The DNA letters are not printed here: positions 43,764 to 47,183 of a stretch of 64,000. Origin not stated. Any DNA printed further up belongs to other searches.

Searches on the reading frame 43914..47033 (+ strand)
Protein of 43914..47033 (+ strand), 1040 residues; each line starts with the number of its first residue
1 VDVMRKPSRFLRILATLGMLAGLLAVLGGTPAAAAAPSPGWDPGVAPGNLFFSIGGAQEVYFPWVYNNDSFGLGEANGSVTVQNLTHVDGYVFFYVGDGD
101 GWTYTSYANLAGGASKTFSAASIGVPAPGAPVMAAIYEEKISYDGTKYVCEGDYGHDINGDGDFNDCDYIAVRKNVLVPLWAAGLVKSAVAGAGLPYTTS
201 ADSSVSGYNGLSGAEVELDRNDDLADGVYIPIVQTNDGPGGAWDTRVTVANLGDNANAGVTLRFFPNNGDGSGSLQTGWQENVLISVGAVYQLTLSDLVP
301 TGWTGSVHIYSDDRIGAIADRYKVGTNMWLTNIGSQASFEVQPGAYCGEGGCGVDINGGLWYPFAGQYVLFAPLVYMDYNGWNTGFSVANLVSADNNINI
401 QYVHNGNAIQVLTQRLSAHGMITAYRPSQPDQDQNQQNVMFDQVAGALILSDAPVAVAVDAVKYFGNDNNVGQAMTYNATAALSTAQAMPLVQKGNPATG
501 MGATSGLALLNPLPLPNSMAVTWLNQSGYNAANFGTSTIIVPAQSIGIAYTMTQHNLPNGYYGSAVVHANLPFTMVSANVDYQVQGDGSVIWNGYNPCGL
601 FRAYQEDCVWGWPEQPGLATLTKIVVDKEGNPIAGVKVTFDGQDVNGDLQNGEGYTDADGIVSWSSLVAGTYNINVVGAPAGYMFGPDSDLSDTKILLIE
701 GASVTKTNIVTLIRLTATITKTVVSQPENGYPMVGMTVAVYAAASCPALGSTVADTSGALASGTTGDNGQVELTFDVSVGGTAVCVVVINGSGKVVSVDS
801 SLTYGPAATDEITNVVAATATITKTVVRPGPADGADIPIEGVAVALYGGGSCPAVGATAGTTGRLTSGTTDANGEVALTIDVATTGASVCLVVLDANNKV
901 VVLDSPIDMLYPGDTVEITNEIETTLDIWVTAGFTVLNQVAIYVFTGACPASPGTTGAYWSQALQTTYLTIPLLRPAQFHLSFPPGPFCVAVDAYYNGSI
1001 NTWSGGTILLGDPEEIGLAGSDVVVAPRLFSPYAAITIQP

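Call 6: search_protein_families(library=pfam, proteins=[window:43914-47033:+], max_evalue=1)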
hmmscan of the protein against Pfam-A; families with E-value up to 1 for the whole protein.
window:43914-47033:+ (1040 aa): 8 families
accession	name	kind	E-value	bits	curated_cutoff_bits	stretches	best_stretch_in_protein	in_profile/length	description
PF02369.22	Big_1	-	6.4e-08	33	34.9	2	619-676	19-78/93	Bacterial Ig-like domain (group 1)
PF17802.7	SpaA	-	1.2e-05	25.8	23.1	1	626-685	8-67/91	Prealbumin-like fold domain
PF17789.7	MG4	-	6.7e-05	23.5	24.7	0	624-666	21-60/95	Macroglobulin domain MG4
PF13620.12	CarboxypepD_reg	-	0.00014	22.6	32.3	1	624-676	5-54/82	Carboxypeptidase regulatory-like domain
PF17210.9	SdrD_B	-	0.00026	21.6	29.7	1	627-695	18-82/112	SdrD B-like domain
PF24025.1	Ig_DR_A0283-like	-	0.0012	19.5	27.1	1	613-678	2-64/102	DR_A0283-like, Ig-like domain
PF25020.1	TTR_TEN1-4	-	0.15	12.5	27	0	624-647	12-35/86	Teneurin TTR-like domain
PF10670.15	DUF4198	-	0.43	11.1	34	1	625-677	152-206/209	Domain of unknown function (DUF4198)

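Call 8: search_protein_families(library=ncbifam, proteins=[window:43914-47033:+], max_evalue=0.1)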
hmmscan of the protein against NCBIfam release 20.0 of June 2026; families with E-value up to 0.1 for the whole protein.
window:43914-47033:+ (1040 aa): 0 families
